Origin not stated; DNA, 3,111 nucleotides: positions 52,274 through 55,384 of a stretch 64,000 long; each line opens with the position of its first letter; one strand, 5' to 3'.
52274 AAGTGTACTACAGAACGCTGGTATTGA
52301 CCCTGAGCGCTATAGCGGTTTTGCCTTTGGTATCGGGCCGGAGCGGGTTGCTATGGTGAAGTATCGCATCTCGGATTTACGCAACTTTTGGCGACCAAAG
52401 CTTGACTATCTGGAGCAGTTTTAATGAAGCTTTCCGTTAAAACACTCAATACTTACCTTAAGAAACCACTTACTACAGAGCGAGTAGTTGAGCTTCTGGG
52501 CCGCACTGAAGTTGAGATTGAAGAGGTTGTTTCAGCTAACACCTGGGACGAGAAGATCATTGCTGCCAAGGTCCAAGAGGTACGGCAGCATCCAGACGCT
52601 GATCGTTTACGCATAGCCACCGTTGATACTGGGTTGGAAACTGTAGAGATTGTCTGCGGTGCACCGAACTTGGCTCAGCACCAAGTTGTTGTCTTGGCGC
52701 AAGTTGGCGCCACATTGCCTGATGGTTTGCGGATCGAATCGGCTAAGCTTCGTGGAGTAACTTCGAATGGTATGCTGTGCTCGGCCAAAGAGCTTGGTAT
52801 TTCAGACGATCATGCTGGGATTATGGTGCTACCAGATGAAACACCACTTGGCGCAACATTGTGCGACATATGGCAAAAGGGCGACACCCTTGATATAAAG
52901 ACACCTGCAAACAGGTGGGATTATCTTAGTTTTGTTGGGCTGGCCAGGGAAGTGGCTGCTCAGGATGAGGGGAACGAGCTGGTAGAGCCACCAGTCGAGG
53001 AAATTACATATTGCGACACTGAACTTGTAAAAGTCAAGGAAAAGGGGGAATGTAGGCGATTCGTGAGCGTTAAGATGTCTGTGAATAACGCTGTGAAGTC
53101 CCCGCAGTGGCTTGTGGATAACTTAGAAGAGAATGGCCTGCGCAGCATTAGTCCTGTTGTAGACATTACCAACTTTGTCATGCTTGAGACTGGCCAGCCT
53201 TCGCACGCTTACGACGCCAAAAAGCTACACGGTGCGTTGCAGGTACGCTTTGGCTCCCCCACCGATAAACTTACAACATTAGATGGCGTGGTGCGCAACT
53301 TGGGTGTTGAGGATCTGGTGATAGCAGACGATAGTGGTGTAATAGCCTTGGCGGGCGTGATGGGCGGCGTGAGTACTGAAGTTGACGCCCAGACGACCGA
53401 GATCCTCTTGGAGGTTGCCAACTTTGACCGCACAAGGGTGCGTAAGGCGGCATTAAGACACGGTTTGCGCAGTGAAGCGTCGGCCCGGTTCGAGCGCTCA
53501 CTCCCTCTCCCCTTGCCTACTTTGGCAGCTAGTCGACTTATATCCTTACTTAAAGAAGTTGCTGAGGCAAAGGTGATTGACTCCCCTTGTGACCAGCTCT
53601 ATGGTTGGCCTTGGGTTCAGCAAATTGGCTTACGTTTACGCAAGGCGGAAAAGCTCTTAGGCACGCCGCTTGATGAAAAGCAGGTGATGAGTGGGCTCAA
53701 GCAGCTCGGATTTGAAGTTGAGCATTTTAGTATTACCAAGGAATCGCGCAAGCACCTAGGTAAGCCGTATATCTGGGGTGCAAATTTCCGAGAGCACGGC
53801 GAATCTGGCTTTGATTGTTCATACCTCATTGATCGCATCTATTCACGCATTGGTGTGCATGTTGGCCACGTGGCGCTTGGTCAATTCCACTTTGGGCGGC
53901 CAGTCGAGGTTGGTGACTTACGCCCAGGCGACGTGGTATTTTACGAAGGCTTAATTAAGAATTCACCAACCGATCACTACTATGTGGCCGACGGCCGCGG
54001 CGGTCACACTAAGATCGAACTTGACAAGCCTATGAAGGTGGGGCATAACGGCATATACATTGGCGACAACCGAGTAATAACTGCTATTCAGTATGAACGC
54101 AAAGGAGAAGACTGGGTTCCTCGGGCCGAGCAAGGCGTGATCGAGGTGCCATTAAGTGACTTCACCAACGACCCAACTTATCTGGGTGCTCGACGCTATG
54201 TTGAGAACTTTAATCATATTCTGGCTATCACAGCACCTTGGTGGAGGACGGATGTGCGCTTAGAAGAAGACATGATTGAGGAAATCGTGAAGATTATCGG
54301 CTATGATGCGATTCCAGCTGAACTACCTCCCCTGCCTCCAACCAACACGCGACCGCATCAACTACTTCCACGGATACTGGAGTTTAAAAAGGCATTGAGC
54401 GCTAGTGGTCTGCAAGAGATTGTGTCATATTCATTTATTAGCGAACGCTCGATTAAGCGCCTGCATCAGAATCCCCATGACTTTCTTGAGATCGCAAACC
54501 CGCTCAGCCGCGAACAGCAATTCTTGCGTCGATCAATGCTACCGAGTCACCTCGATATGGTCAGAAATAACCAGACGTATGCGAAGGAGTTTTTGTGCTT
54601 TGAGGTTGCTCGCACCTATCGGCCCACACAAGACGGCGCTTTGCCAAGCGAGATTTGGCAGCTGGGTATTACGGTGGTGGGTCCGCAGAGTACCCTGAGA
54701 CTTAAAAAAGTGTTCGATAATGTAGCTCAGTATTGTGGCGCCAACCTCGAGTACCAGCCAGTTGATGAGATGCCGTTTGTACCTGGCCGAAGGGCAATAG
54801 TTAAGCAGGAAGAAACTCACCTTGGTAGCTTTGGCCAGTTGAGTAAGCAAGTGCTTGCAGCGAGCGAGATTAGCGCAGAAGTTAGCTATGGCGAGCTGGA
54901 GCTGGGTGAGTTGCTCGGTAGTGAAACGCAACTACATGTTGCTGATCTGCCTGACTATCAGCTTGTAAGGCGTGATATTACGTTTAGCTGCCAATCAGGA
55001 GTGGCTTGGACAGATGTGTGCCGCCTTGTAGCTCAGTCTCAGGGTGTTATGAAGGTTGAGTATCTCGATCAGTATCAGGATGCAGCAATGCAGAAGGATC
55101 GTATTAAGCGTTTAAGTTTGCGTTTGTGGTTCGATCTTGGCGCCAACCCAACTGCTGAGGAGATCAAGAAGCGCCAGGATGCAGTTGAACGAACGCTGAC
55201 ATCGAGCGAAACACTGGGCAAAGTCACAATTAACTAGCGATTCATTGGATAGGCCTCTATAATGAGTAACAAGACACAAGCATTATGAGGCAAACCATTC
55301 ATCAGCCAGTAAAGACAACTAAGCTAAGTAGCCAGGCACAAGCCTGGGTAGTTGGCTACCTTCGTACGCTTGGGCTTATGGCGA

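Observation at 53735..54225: NlpC/P60 cysteine-peptidase domain inserted in-frame inside the B5 domain of PheT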

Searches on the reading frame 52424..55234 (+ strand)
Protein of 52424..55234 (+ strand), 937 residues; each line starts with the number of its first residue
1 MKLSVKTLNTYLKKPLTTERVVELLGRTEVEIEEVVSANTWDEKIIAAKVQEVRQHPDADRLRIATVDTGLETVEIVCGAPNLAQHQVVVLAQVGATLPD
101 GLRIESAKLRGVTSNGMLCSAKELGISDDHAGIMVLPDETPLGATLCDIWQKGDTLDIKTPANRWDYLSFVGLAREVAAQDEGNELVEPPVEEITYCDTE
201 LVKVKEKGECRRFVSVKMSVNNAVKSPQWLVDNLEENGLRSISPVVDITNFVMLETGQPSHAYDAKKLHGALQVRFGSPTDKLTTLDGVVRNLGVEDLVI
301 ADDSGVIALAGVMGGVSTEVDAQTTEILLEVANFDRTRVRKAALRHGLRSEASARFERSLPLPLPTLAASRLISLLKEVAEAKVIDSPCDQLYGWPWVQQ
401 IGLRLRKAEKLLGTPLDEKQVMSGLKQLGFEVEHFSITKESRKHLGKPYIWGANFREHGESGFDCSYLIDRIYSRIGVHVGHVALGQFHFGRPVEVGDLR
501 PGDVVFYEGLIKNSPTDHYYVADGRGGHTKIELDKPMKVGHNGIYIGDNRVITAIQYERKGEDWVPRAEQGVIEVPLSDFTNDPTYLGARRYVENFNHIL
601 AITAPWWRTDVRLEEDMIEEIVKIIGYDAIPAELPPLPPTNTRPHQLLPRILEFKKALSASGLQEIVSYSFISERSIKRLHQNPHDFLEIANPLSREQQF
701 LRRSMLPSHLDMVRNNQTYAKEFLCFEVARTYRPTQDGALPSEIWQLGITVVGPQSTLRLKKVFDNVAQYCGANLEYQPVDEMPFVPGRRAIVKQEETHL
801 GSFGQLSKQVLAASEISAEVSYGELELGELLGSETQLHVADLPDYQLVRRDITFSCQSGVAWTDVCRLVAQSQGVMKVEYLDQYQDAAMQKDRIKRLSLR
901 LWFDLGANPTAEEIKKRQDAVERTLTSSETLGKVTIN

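Call 5: search_protein_families(library=pfam, proteins=[window:52424-55234:+], max_evalue=0.1)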
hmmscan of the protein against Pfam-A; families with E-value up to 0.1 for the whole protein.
window:52424-55234:+ (937 aa): 8 families
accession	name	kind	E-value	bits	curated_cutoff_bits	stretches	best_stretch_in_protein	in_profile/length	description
PF03483.22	B3_4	-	2.7e-55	187.1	29.3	1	210-380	2-173/174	B3/4 domain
PF17759.6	tRNA_synthFbeta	-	6.5e-35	121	22.4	1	630-827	1-214/214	Phenylalanyl tRNA synthetase beta chain CLM domain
PF01588.26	tRNA_bind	-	4.6e-20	72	27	1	46-144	2-95/96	Putative tRNA binding domain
PF03484.21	B5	-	2.3e-15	57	28.6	2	595-627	35-67/67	tRNA synthetase B5 domain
PF00877.26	NLPC_P60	-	1.2e-09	38.5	23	1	446-521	1-70/105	NlpC/P60 family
PF05708.18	Peptidase_C92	-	9.3e-06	26.2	27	0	536-595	22-75/166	Permuted papain-like amidase enzyme, YaeF/YiiX, C92 family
PF03147.19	FDX-ACB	-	2.7e-05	25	31.1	1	843-922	1-82/94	Ferredoxin-fold anticodon binding domain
PF18262.7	PhetRS_B1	-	0.002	18.8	26.8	0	153-177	53-77/83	Phe-tRNA synthetase beta subunit B1 domain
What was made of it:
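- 52424..55237 (+): pheT, the PheRS beta subunit with a nested NlpC/P60 domain (937 aa plus stop). Pfam tRNA_bind, B3_4, B5 (split), NLPC_P60, CLM and a weak FDX-ACB (call 5).
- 54311..55234 (+): CLM (B6/B7, residues 630-827) and the B8 anticodon-binding domain (residues 843-922). Pfam tRNA_synthFbeta 121 bits; FDX-ACB 25 bits, below its cut-off of 31.1 (call 5).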

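Call 6: search_protein_families(library=ncbifam, proteins=[window:52424-55234:+], max_evalue=0.1)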
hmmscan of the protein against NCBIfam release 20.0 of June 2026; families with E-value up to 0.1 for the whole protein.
window:52424-55234:+ (937 aa): 18 families
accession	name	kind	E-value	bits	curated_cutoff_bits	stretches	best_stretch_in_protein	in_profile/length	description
TIGR00472.1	pheT_bact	equivalog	1.9e-171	572.1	402.65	2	1-434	1-441/798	phenylalanine--tRNA ligase subunit beta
NF001882.0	PRK00629.5-4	equivalog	8.6e-61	206.2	527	2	1-381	1-383/725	phenylalanine--tRNA ligase subunit beta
NF045760.1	YtpR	equivalog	3e-37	128.3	100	1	25-144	63-183/185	YtpR family tRNA-binding protein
TIGR00471.1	pheT_arch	equivalog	4.2e-29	101.4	282.65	1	597-830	315-550/551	phenylalanine--tRNA ligase subunit beta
NF045867.1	PheT_Nterm_rel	equivalog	9.4e-17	61.5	120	1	42-126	86-170/171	TyrS-associated PheT N-terminal domain-related protein TapR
NF038345.1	wall_hydro_RipC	exception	8.4e-10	38.6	425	1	444-508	261-321/362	peptidoglycan hydrolase RipC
NF001879.0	PRK00629.5-1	equivalog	1.2e-08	34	840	1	19-267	20-268/718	phenylalanine--tRNA ligase subunit beta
NF010495.0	PRK13914.1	equivalog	8.5e-07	28.3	647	1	437-508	369-436/481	invasion associated endopeptidase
NF033741.1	NlpC_p60_RipA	exception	1.4e-05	24.3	625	1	459-508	362-411/457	NlpC/P60 family peptidoglycan endopeptidase RipA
NF001100.0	PRK00133.1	equivalog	0.00012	20.8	587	1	45-123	581-655/676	methionine--tRNA ligase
NF033742.1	NlpC_p60_RipB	exception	0.00014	21.6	335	1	443-508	86-160/206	NlpC/P60 family peptidoglycan endopeptidase RipB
TIGR00399.1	metG_C_term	equivalog_domain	0.00034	20.4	116.65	1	44-124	43-119/139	methionine--tRNA ligase subunit beta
NF007492.0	PRK10089.1-1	equivalog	0.00035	20.5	150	1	47-123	16-88/110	tRNA-binding protein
NF008900.0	PRK12267.1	equivalog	0.0008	18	598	1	44-143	552-644/648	methionine--tRNA ligase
NF046048.1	NlpC_P60_DIP1281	equivalog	0.00081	18.3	517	1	461-507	496-542/587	DIP1281 family NlpC/P60 protein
NF033743.1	NlpC_inact_RipD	exception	0.0033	17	215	1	448-507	78-137/181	NlpC/P60 family peptidoglycan-binding protein RipD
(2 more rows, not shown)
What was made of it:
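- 52424..55237 (+): TIGR00472 pheT_bact 572 bits against a cut-off of 402.65 (call 6).
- On Bacterial PheRS beta subunit (pheT_bact, TIGR00472): 572.1 bits against a cut-off of 402.65, in two stretches (call 6).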
